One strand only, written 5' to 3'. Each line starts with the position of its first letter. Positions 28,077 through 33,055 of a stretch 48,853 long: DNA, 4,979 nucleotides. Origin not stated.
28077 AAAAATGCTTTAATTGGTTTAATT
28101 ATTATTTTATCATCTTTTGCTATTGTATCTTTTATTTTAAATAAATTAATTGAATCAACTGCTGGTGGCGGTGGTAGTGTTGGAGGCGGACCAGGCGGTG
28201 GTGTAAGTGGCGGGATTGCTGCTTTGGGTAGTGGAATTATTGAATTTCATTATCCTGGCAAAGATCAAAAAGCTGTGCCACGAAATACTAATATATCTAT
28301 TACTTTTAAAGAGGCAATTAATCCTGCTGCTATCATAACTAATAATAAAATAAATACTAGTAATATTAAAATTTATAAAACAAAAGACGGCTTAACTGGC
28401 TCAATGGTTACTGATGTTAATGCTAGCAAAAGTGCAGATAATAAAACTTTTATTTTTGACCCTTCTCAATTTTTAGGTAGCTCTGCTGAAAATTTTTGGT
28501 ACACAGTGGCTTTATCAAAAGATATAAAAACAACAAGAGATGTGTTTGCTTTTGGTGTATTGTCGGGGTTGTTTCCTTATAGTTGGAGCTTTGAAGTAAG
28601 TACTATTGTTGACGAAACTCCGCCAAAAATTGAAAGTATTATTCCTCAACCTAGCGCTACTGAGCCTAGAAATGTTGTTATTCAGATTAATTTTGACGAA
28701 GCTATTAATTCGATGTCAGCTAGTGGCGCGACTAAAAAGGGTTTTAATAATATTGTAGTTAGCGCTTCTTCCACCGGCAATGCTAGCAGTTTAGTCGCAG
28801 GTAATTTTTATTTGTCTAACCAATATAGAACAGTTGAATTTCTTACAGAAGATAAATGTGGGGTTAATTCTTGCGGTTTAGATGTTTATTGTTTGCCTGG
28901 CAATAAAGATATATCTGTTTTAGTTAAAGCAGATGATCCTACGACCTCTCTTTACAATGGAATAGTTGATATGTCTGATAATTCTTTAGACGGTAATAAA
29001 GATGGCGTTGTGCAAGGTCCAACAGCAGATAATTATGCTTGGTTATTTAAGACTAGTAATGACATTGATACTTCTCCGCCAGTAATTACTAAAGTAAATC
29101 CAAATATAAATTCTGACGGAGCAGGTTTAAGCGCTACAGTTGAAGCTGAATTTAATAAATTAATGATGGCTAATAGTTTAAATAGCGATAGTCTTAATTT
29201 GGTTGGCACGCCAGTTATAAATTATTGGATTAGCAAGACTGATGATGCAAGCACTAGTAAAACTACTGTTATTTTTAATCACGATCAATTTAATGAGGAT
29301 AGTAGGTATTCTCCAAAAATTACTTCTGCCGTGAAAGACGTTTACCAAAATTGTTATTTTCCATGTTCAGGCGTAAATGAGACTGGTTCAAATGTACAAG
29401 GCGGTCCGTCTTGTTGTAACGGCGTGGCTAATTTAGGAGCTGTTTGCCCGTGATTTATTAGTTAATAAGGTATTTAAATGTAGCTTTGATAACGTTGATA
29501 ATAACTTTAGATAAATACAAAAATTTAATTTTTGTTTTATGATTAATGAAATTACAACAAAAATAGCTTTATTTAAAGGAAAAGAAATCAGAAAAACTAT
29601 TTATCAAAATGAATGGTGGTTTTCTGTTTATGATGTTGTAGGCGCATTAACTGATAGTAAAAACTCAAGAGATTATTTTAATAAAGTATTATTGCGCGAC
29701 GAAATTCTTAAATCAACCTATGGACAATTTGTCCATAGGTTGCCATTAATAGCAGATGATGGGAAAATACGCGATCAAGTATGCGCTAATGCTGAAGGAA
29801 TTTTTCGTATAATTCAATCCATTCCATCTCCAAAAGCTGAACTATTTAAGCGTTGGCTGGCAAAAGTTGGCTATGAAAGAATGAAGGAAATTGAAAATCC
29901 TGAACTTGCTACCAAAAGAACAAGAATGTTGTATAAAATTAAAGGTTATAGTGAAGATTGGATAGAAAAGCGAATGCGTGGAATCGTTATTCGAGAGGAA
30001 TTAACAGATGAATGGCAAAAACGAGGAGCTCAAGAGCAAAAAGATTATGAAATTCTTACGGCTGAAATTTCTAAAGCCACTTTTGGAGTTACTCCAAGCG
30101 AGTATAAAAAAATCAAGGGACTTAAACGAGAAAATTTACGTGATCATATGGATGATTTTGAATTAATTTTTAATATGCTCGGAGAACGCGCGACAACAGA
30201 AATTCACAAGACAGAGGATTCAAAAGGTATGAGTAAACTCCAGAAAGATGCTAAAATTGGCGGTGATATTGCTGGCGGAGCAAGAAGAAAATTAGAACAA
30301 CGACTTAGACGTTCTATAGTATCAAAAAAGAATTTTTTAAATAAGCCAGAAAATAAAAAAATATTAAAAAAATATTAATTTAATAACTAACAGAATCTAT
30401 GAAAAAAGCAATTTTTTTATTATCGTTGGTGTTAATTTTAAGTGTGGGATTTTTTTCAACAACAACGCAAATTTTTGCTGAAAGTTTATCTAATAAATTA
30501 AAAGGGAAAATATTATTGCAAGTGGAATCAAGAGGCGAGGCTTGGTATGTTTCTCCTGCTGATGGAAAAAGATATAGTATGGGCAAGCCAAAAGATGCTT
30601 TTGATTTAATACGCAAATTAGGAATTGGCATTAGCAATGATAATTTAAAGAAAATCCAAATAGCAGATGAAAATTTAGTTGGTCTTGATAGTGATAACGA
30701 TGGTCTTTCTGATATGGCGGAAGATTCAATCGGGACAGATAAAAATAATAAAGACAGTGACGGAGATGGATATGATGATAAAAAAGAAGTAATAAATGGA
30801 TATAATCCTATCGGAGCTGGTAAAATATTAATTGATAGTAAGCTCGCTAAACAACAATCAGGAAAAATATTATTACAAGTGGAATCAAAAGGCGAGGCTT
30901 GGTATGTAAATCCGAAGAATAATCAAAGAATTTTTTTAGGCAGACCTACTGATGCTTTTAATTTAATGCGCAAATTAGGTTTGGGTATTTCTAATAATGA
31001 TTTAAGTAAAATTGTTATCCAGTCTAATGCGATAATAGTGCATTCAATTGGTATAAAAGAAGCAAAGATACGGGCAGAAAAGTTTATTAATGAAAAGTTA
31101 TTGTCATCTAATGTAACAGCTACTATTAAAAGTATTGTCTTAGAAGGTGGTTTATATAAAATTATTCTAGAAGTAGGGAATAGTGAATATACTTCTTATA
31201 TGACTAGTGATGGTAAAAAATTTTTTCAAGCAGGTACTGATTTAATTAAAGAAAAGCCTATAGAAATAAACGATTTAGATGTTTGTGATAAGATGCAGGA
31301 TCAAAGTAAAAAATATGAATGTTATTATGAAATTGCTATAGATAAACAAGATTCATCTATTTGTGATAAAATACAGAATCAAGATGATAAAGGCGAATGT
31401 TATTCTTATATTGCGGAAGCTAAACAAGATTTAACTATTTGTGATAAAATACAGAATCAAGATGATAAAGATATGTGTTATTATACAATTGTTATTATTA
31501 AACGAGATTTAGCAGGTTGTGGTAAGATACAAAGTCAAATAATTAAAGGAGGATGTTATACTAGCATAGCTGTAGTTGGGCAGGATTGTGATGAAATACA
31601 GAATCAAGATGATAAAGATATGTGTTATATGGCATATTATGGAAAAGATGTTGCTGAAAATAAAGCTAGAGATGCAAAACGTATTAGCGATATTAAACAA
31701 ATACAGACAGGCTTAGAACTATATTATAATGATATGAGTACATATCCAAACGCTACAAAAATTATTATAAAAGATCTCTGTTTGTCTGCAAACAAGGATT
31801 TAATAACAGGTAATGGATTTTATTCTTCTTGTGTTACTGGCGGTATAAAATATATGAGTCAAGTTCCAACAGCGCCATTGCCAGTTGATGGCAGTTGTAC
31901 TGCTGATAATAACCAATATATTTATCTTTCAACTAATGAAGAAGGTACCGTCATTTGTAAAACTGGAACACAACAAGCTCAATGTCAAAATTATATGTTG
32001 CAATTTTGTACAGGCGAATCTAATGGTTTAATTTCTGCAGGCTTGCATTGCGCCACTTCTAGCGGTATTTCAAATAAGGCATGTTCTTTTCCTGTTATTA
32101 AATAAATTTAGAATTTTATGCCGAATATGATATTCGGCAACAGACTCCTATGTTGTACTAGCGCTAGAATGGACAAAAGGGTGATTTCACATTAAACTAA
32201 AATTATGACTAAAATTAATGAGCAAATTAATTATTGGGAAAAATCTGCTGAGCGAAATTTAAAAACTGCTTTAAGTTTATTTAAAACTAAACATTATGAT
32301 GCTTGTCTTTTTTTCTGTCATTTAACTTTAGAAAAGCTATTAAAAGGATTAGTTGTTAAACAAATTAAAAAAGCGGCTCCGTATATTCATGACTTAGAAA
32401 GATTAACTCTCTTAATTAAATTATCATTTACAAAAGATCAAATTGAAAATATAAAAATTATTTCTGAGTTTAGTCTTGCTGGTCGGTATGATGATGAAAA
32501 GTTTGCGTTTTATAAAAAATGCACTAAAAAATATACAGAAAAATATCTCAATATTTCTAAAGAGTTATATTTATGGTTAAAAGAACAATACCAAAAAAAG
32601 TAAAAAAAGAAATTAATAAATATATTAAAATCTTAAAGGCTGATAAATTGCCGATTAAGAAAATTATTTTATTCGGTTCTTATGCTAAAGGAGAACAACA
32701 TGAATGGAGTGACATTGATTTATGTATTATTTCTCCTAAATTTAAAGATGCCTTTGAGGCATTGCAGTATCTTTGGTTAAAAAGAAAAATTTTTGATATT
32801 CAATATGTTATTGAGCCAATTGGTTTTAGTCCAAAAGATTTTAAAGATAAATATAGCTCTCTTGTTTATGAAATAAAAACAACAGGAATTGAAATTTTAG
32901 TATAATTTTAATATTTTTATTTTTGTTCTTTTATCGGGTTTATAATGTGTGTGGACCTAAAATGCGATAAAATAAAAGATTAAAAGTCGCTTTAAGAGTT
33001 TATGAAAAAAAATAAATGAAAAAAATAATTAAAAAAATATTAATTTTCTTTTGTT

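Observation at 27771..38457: Two paralogous surface proteins that use a TrbC/VirB2-like pilin hairpin as N-terminal anchor for very large ectodomains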

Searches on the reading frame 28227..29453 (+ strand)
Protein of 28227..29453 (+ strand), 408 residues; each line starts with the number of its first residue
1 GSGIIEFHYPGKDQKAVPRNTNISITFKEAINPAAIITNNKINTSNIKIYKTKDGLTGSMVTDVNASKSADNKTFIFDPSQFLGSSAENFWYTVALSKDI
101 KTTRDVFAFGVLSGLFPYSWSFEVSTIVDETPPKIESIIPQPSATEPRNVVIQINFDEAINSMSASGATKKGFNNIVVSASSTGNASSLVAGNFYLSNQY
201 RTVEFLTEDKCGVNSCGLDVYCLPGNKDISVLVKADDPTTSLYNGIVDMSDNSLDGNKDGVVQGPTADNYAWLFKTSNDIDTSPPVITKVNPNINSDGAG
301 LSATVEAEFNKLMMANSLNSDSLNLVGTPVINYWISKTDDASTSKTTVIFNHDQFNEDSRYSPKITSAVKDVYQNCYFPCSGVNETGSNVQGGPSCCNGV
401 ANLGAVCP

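Call 74: search_protein_families(library=pfam, proteins=[window:28227-29453:+], max_evalue=0.1)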
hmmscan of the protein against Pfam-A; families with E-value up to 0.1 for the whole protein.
window:28227-29453:+ (408 aa): 1 family
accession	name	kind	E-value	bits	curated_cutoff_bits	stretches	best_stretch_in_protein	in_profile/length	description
PF13205.12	Big_5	-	3.7e-22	79.5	23.6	3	6-122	8-103/105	Bacterial Ig-like domain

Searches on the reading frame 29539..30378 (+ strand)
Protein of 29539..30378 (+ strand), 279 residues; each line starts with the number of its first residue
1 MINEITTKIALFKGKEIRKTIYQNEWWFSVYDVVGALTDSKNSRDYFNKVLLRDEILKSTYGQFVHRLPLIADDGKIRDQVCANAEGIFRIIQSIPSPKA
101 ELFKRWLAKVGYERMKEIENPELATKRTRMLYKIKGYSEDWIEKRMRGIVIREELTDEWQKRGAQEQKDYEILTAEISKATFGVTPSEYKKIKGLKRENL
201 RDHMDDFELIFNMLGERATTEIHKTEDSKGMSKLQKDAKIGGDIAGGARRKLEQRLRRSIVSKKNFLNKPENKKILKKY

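Call 3: search_protein_families(library=pfam, proteins=[window:29539-30378:+], max_evalue=0.01)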
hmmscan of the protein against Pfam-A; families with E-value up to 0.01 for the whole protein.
window:29539-30378:+ (279 aa): 1 family
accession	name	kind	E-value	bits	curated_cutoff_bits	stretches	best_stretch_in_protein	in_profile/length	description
PF02498.22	Bro-N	-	3.8e-11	43.9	25.6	1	17-109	2-92/96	BRO family, N-terminal domain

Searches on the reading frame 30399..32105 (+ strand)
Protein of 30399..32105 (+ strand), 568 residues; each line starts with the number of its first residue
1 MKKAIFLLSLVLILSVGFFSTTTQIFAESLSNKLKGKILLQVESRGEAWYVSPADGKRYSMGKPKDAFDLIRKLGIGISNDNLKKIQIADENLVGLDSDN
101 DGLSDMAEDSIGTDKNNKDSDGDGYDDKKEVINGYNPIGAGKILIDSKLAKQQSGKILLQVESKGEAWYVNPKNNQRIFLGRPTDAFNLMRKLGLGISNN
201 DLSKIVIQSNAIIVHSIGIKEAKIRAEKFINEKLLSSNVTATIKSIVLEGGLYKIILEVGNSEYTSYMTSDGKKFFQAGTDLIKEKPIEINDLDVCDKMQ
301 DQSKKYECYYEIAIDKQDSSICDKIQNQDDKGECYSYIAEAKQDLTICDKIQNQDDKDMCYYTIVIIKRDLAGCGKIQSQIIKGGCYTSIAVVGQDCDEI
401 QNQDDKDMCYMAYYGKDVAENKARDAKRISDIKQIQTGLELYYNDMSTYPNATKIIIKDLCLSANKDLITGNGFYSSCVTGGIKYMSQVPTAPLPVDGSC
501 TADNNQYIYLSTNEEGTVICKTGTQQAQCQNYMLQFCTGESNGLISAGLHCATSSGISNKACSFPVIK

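Call 3: search_protein_families(library=pfam, proteins=[window:30399-32105:+], max_evalue=0.01)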
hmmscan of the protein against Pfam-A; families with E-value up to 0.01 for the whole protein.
window:30399-32105:+ (568 aa): 1 family
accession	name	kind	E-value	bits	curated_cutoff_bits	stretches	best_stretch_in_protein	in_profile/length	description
PF18884.5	TSP3_bac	-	9.5e-06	25.8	25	1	97-114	1-18/22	Bacterial TSP3 repeat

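Call 12: search_protein_families(library=ncbifam, proteins=[window:30399-32105:+], max_evalue=0.01)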
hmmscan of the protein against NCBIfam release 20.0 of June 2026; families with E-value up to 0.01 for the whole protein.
window:30399-32105:+ (568 aa): 2 families
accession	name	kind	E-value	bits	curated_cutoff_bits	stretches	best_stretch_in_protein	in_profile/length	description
NF033765.2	gliding_CglD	equivalog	1.9e-05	22.7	400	1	81-134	250-303/1124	adventurous gliding motility lipoprotein CglD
NF047639.1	throspo3_MtsD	equivalog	0.00031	19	800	1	94-141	457-504/651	cell-cell cohesion protein MtsD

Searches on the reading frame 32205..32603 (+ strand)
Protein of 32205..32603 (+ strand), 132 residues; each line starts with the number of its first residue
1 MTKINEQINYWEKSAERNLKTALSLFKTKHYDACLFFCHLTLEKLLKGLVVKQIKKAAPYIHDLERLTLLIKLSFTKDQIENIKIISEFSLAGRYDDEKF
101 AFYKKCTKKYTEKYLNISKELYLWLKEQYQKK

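Call 8: search_protein_families(library=pfam, proteins=[window:32205-32603:+], max_evalue=0.001)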
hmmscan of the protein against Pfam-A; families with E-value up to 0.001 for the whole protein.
window:32205-32603:+ (132 aa): 1 family
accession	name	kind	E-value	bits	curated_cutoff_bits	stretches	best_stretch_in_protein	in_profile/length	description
PF05168.19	HEPN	-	1.5e-16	61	22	1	10-127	3-116/117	HEPN domain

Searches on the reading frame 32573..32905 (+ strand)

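Call 8: search_protein_families(library=pfam, proteins=[window:32573-32905:+], max_evalue=0.001)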
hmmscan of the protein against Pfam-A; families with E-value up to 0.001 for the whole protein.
window:32573-32905:+ (110 aa): 3 families
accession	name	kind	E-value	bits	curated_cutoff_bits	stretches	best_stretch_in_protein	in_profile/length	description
PF01909.29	NTP_transf_2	-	1.3e-14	54.8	21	1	14-75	1-56/93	Nucleotidyltransferase domain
PF18765.7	Polbeta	-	6.5e-11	42.7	26.9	1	16-108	2-87/93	Polymerase beta, Nucleotidyltransferase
PF22600.2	MTPAP-like_central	-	0.00018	22.1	27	1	9-60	20-70/139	Poly(A) RNA polymerase, mitochondrial-like, central palm domain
